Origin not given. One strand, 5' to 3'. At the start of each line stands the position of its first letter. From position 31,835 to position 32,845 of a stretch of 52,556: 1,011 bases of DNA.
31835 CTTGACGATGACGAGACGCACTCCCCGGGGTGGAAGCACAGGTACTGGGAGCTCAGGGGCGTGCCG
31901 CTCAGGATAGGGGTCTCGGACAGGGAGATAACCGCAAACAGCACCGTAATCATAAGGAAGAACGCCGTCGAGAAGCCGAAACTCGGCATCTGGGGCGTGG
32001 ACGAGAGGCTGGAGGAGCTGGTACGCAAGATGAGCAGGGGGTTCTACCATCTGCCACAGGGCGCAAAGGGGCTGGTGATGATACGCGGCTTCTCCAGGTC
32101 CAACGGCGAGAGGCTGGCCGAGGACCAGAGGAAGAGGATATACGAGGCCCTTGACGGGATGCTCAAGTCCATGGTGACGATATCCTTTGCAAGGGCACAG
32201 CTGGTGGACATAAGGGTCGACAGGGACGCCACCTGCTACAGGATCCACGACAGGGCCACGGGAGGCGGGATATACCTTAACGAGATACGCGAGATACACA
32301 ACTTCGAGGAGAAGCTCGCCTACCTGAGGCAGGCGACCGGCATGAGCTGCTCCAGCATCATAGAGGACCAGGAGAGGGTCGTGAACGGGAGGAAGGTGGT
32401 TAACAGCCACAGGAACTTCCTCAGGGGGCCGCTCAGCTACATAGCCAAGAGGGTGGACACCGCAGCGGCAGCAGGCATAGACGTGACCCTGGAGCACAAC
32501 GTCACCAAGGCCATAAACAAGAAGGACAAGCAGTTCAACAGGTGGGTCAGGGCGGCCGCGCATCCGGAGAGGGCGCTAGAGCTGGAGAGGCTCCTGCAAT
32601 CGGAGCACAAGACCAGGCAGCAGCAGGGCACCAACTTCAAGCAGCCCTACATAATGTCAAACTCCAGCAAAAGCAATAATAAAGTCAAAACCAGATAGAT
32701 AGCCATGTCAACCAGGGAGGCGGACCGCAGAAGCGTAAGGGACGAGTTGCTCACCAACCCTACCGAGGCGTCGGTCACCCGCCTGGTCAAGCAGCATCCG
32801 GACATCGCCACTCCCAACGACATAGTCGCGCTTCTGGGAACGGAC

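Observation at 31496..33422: Three-gene operon headed by a PIN-like nuclease fused to a ProRS-type tRNA anticodon-binding domain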

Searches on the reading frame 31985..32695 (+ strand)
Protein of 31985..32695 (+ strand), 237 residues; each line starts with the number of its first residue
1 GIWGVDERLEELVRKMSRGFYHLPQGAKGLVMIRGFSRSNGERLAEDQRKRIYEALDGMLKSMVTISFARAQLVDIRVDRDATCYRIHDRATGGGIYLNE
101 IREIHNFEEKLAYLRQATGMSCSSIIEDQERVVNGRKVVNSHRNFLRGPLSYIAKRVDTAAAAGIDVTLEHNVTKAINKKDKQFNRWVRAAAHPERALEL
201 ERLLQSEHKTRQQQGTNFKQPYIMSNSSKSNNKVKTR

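Call 25: search_protein_representatives(alignment_id=A2)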
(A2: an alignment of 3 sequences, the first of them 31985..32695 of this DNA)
Query: 3 sequences, 237 profile positions. Proteins with E-value up to 0.001 (for the whole library): 7; up to 1e-10: 6; up to 1e-30: 2. The best 7 are listed.
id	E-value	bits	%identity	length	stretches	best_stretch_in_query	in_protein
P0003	1.2e-131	453.3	-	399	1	1-236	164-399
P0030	3.1e-31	124.7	-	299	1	49-226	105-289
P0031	1.3e-21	93.1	-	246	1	29-207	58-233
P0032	4.8e-16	74.9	-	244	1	28-191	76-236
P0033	2.2e-14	69.5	-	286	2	97-211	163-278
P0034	5.9e-13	64.8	-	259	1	28-213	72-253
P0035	1.1e-07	47.6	-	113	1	108-211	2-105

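Call 28: find_encoding_contigs(protein=P0030, flank=8000)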
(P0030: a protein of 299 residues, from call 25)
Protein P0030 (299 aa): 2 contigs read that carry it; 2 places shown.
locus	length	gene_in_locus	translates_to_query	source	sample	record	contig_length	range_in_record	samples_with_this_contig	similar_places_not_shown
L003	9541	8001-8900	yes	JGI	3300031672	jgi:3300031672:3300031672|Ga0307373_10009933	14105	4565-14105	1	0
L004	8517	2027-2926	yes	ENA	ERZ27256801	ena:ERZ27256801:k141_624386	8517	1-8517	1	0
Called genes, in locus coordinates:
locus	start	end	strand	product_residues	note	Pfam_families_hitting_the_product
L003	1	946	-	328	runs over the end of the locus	PF00297:Ribosomal_L3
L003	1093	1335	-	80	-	PF09341:Pcc1 (weak)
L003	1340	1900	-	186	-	PF00827:Ribosomal_L15e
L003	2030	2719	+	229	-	PF00483:NTP_transferase, PF12804:NTP_transf_3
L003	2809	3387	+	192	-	PF13419:HAD_2, PF00702:Hydrolase, PF13242:Hydrolase_like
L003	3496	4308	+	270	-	PF02002:TFIIE_alpha (weak)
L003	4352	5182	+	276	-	-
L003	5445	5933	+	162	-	PF27418:GINS23_N (weak)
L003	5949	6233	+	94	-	PF00935:Ribosomal_L44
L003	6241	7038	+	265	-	PF00575:S1 (weak), PF07541:EIF_2_alpha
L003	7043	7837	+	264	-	PF09754:PAC2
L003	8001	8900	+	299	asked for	PF18480:DUF5615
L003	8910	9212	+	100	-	-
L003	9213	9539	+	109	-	?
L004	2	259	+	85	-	?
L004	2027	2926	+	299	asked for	PF18480:DUF5615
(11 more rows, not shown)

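Call 29: find_encoding_contigs(protein=P0034, flank=8000)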
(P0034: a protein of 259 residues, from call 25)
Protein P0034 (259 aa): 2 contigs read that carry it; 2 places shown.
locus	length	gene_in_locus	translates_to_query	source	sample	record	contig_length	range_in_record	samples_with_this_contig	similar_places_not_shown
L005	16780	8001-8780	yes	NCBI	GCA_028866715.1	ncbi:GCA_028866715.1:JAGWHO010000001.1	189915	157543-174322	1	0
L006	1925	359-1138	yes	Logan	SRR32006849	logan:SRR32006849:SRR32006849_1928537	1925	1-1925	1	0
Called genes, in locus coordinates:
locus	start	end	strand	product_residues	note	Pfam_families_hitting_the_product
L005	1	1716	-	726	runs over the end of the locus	PF01751:Toprim, PF01131:Topoisom_bac, PF01396:Zn_ribbon_Top1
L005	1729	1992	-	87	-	-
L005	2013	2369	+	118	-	PF00892:EamA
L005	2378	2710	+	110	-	PF00892:EamA (weak)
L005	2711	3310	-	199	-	-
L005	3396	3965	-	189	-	PF01015:Ribosomal_S3Ae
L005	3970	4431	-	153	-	PF08069:Ribosomal_S13_N, PF00312:Ribosomal_S15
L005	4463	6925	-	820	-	PF00133:tRNA-synt_1, PF09334:tRNA-synt_1g, PF08264:Anticodon_1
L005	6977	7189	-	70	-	PF01938:TRAM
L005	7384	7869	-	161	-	-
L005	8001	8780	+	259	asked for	PF18480:DUF5615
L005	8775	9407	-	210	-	PF00702:Hydrolase, PF13419:HAD_2, PF13242:Hydrolase_like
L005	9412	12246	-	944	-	PF00133:tRNA-synt_1, PF09334:tRNA-synt_1g, PF13603:tRNA-synt_1_2, PF01406:tRNA-synt_1e (weak), PF09334:tRNA-synt_1g, PF08264:Anticodon_1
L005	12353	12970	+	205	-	PF00081:Sod_Fe_N, PF02777:Sod_Fe_C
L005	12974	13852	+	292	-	PF01478:Peptidase_A24 (weak)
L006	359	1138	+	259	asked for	PF18480:DUF5615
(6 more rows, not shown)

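Call 32: find_homologous_proteins(query=A6, max_evalue=0.01)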
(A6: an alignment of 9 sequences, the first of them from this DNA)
Query A6 (9 sequences) (214 aa, profile of the alignment): 3 proteins with E <= 0.01 among 8000 candidates.
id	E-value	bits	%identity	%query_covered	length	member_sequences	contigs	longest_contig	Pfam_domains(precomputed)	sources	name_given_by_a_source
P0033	6.2e-77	275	28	79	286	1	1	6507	PF01927.23,PF18480.8,PF18478.8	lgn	-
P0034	2.0e-68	248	26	87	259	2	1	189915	PF18480.8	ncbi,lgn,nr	ncbi:MAG: DUF5615 family PIN-like protein [Candidatus Micrarchaeota archaeon]|nr:DUF5615 family PIN-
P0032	3.9e-64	234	31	75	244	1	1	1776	-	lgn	-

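Call 34: search_protein_families(library=pfam, proteins=[P0034, P0033, P0030, P0032], max_evalue=0.1)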
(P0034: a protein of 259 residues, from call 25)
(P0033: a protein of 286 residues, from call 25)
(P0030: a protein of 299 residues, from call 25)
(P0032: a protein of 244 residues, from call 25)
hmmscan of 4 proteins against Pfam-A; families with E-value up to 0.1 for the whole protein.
P0034 (259 aa): 6 families
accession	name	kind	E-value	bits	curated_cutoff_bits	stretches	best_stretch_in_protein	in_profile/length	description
PF18480.7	DUF5615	-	1.6e-16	60.5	23.8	1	1-86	1-84/110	Domain of unknown function (DUF5615)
PF18478.7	PIN_10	-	2.8e-05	24.5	26.2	1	1-64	1-70/84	PIN like domain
PF01927.22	Mut7-C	-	0.00019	22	23.3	1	1-58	1-54/146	Mut7-C RNAse domain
PF03709.21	OKR_DC_1_N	-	0.002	18.8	29.3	1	25-95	18-86/111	Orn/Lys/Arg decarboxylase, N-terminal domain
PF01850.27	PIN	-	0.0093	17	23.6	1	5-58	72-116/120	PIN domain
PF01936.24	NYN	-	0.014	16.3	24.2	1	29-67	78-117/145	NYN domain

P0033 (286 aa): 4 families
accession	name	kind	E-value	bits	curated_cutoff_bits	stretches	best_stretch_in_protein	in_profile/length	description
PF18480.7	DUF5615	-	1.1e-18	67.6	23.8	1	8-92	2-82/110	Domain of unknown function (DUF5615)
PF01927.22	Mut7-C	-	1.2e-06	29.1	23.3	1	7-69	1-57/146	Mut7-C RNAse domain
PF18478.7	PIN_10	-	1.5e-06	28.6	26.2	1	7-69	1-67/84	PIN like domain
PF12789.12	PTR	-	0.011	16.2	27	1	157-178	23-44/60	Phage tail repeat like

P0030 (299 aa): 3 families
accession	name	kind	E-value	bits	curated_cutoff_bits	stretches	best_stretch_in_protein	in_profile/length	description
PF18480.7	DUF5615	-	1.8e-08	34.6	23.8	1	1-54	1-56/110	Domain of unknown function (DUF5615)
PF18478.7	PIN_10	-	0.00014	22.3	26.2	1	1-60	1-66/84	PIN like domain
PF01927.22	Mut7-C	-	0.064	13.8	23.3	0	3-60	3-56/146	Mut7-C RNAse domain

P0032 (244 aa): 3 families
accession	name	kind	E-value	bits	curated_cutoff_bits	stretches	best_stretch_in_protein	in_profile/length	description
PF18478.7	PIN_10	-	0.00027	21.4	26.2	1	1-67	1-69/84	PIN like domain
PF18480.7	DUF5615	-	0.0075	16.6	23.8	1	1-98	1-90/110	Domain of unknown function (DUF5615)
PF20935.2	DUF6847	-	0.062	13.7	27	0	162-226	13-75/141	Family of unknown function (DUF6847)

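Call 42: find_encoding_contigs(protein=P0033, flank=8000)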
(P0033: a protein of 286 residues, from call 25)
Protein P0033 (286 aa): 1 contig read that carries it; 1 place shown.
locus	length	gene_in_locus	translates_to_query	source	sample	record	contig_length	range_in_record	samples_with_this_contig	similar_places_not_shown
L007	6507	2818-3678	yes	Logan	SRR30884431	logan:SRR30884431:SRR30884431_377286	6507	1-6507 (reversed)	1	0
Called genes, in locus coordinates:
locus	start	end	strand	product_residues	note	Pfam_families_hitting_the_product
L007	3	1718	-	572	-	?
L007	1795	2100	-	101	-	PF01938:TRAM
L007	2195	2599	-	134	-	-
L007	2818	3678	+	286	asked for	PF01927:Mut7-C (weak), PF18478:PIN_10 (weak), PF18480:DUF5615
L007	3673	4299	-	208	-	PF00702:Hydrolase, PF13419:HAD_2, PF13242:Hydrolase_like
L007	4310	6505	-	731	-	?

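Call 43: find_encoding_contigs(protein=P0031, flank=8000)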
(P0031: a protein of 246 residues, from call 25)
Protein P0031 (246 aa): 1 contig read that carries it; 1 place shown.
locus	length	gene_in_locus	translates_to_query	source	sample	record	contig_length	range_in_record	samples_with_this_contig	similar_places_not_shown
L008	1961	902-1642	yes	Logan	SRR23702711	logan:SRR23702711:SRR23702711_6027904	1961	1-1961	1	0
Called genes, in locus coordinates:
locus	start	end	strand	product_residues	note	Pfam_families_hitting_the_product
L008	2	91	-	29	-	?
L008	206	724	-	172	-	-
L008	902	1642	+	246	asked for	PF18480:DUF5615 (weak)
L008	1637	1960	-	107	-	?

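Call 62: search_solved_structures(query=P0034, max_evalue=10, show_alignments=2)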
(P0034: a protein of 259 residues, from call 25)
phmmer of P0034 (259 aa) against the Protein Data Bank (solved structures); distinct sequences matched with E-value up to 10: 0.

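Call 63: search_solved_structures(query=A11, max_evalue=10, show_alignments=1)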
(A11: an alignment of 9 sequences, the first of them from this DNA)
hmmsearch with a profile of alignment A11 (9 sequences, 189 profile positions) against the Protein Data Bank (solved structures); distinct sequences matched with E-value up to 10: 1.
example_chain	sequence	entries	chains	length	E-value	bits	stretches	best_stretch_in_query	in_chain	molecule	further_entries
7p9b_A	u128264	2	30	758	0.81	12.4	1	62-111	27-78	Biodegradative arginine decarboxylase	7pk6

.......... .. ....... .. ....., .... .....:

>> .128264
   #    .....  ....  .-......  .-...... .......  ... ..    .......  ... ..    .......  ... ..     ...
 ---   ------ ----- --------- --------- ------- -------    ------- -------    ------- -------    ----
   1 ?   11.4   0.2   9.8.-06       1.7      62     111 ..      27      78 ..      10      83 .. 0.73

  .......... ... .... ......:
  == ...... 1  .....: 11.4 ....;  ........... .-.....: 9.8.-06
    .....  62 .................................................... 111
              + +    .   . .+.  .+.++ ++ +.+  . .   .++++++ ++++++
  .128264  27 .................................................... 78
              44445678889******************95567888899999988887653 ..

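Call 66: predict_structure(alignment_id=A11)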
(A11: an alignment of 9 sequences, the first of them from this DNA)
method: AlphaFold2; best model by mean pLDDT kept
length: 214 residues; sequences in the alignment: 9
mean_pLDDT: 63.3   pTM: 0.54
mean pLDDT of the five models: 63.3, 62.3, 61.4, 58.7, 57.7
residues with pLDDT >= 90: 21; 70-90: 54; 50-70: 89; < 50: 50
segments of 3 or more residues with pLDDT < 50: 1-6, 9-16, 185-214
pLDDT, mean of each block of 10 residues (from residue 1): 46 49 63 61 54 54 55 53 76 80 54 60 78 91 89 88 92 85 50 32 34 35
secondary structure, 60 per line:
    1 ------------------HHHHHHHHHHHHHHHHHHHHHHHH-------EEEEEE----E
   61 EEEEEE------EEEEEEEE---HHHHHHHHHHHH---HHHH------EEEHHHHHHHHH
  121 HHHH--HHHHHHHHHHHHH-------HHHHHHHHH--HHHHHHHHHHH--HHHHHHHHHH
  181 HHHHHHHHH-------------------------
elements in order: H19-42 E50-55 E60-66 E73-80 H84-95 H99-102 E109-111 H112-124 H127-139 H147-155 H158-168 H171-189

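Call 68: fold_search(model_id=the predicted structure, library=pdb)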
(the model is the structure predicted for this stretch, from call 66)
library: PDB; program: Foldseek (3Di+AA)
matches with E <= 10: 243; with E <= 0.001: 0
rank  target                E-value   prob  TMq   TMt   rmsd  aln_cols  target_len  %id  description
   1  4adx_N                7.6e-01  0.04  0.15  0.17  16.7       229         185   10  The Cryo-EM Structure of the Archaeal 50S Ribosomal Subunit in Complex with Initiation Factor 6 (released 2012-02-08)
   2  8hku_L18P             8.5e-01  0.08  0.14  0.16  16.6       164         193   10  Cryo-EM Structures and Translocation Mechanism of Crenarchaeota Ribosome (released 2023-08-16)
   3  9znf_AL               1.0e+00  0.06  0.16  0.19  14.3       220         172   10  Cryo-EM structure of the Methanosarcina acetivorans 70S ribosome in complex with SriA and SriB (released 2026-01-28)
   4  6sr6_A                1.1e+00  0.06  0.14  0.07  18.8       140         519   12  Crystal structure of the RAC core with a pseudo substrate bound to Ssz1 SBD (released 2020-03-25)
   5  9qf4_BO               1.2e+00  0.04  0.15  0.16  15.3       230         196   10  Structure of P. furiosus 70S ribosome grown at 95 degC (released 2025-11-05)
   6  7u1z_A                1.3e+00  0.04  0.14  0.03  18.6       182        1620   13  Crystal structure of the DRBD and CROPs of TcdA (released 2022-03-09)
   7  9j9h_R                1.3e+00  0.04  0.15  0.12  16.8       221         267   13  High-resolution cryo-EM structure of the Plasmodium falciparum 80S ribosome bound to RACK1 and E-tRNA (released 2025-06-04)
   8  4gni_B                1.4e+00  0.03  0.13  0.09  18.3       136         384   12  Structure of the Ssz1 ATPase bound to ATP and Magnesium (released 2012-12-05)
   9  7oya_D1               1.5e+00  0.04  0.15  0.12  18.3       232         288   10  Cryo-EM structure of the 1 hpf zebrafish embryo 80S ribosome (released 2022-07-13)
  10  5ndg_L5               1.6e+00  0.10  0.14  0.11  10.0        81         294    9  Crystal structure of geneticin (G418) bound to the yeast 80S ribosome (released 2017-12-13)
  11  9v25_lG               1.6e+00  0.03  0.14  0.11  16.9       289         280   11  Cryo- EM structure of large subunit (LSU) of 75S ribosome with A/P- & P/E- tRNAs from Entamoeba histolytica (released 2025-10-15)
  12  6qt0_P                1.7e+00  0.08  0.13  0.10  11.3        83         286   17  Cryo-EM structures of Lsg1-TAP pre-60S ribosomal particles (released 2019-06-26)
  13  8yld_G                1.7e+00  0.08  0.14  0.11   9.2        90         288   12  State 4a (S4a) of yeast 80S ribosome bound to 2 tRNAs and open eEF3 and eEF2 during translocation (released 2024-12-11)
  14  2y3h_D                1.7e+00  0.05  0.13  0.24  18.7       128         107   16  E63Q mutant of Cupriavidus metallidurans CH34 CnrXs (released 2011-03-30)
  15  8fl2_SB               1.7e+00  0.04  0.13  0.11  15.8       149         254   11  Human nuclear pre-60S ribosomal subunit (State I1) (released 2023-07-12)
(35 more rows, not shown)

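Call 76: find_related_loci(query=A2, collection=genome_contigs, flank=6000)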
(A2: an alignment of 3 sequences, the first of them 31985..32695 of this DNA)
Query A2 (237 aa) in genome_contigs; peptide patterns used: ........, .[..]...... (x = any residue, [..] = any of these).
98 stretches matched a pattern; 1 encode a relative of the query (tblastn E <= 1e-3); 1 distinct loci.
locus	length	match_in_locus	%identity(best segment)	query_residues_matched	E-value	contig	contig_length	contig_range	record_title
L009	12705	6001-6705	46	1-235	5e-68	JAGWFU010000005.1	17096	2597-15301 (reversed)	MAG: Candidatus Micrarchaeota archaeon isolate REEA17 REEA17-150_4150, whole genome shotgun sequence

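Call 77: find_related_loci(query=A2, collection=metagenome_contigs, flank=6000)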
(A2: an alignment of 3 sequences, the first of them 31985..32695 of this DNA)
Query A2 (237 aa) in metagenome_contigs; peptide patterns used: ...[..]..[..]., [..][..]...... (x = any residue, [..] = any of these).
206 stretches matched a pattern, but none encodes a relative of the query by tblastn (E <= 1e-3).

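Call 82: fold_search(model_id=the predicted structure, library=viral)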
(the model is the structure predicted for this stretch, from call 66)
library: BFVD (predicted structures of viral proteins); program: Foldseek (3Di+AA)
matches with E <= 10: 289; with E <= 0.001: 0
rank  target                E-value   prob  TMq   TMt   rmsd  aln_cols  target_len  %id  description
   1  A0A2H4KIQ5            3.2e-01  0.09  0.16  0.07  16.1       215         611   14  (no name in the UniProt tables at hand)
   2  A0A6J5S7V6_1          3.7e-01  0.06  0.13  0.04  21.7       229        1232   13  Large polyvalent protein associated domain-containing protein [uncultured Caudovirales phage]
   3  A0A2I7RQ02            4.5e-01  0.14  0.25  0.19  26.4       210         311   11  (no name in the UniProt tables at hand)
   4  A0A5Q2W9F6            5.3e-01  0.06  0.14  0.17  24.4       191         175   10  (no name in the UniProt tables at hand)
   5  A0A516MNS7            5.9e-01  0.08  0.13  0.17  11.9       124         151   16  (no name in the UniProt tables at hand)
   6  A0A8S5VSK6            7.1e-01  0.06  0.17  0.18  18.9       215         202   11  (no name in the UniProt tables at hand)
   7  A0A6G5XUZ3            7.5e-01  0.08  0.16  0.16  18.4       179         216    8  (no name in the UniProt tables at hand)
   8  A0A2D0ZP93            7.5e-01  0.07  0.16  0.18  16.5       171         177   10  (no name in the UniProt tables at hand)
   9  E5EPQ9                7.9e-01  0.11  0.22  0.27  11.1       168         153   15  Uncharacterized protein [Acinetobacter phage Acj9]
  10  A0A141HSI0            8.9e-01  0.05  0.13  0.22  18.2       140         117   14  (no name in the UniProt tables at hand)
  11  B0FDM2                8.9e-01  0.04  0.13  0.08  19.4       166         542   10  Hoar [Orgyia leucostigma nucleopolyhedrovirus]
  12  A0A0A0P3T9            1.1e+00  0.06  0.14  0.20  16.9       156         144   10  Uncharacterized protein [Los Azufres archaeal virus 2]
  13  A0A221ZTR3            1.1e+00  0.18  0.13  0.33   7.8        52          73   10  (no name in the UniProt tables at hand)
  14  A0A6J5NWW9            1.2e+00  0.21  0.18  0.32   6.4        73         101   14  Uncharacterized protein [uncultured Caudovirales phage]
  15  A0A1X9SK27            1.3e+00  0.16  0.13  0.34   7.6        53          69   15  (no name in the UniProt tables at hand)
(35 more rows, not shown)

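Call 96: find_related_loci(query=A2, collection=viral_contigs, flank=5000)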
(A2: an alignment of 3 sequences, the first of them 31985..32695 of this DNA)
Query A2 (237 aa) in viral_contigs; peptide patterns used: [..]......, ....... (x = any residue, [..] = any of these).
53 stretches matched a pattern, but none encodes a relative of the query by tblastn (E <= 1e-3).

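Call 97: find_related_loci(query=P0034, collection=viral_contigs, flank=5000)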
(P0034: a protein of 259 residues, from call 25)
Query P0034 (259 aa) in viral_contigs; peptide patterns used: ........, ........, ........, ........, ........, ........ (x = any residue, [..] = any of these).
21 stretches matched a pattern, but none encodes a relative of the query by tblastn (E <= 1e-3).

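Call 99: find_related_loci(query=A13, collection=metagenome_contigs, flank=5000)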
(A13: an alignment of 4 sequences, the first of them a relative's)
Query A13 (299 aa) in metagenome_contigs; peptide patterns used: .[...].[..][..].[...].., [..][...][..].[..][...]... (x = any residue, [..] = any of these).
452 stretches matched a pattern; 14 encode a relative of the query (tblastn E <= 1e-3); 14 distinct loci.
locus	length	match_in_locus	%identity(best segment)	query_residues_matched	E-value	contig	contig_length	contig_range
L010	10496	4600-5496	100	1-299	0e+0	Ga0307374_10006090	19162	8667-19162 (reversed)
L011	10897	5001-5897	67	1-299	7e-138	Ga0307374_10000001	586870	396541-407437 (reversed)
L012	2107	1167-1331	38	1-53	3e-7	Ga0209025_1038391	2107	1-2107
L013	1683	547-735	33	1-61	2e-6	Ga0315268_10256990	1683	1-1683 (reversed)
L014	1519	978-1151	36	1-56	2e-6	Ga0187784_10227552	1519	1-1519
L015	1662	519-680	39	1-53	3e-6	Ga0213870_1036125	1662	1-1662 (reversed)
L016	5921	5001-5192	34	1-59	4e-6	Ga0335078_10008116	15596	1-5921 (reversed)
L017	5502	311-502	33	1-59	6e-6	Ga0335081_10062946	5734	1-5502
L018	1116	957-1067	46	1-37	4e-6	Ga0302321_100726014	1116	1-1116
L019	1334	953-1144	33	1-59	4e-6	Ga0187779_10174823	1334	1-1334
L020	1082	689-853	40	1-53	4e-6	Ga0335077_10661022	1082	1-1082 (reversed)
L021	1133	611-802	31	1-59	7e-6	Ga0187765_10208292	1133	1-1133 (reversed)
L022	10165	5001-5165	38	1-53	2e-5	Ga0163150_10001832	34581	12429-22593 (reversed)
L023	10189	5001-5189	32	1-61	3e-5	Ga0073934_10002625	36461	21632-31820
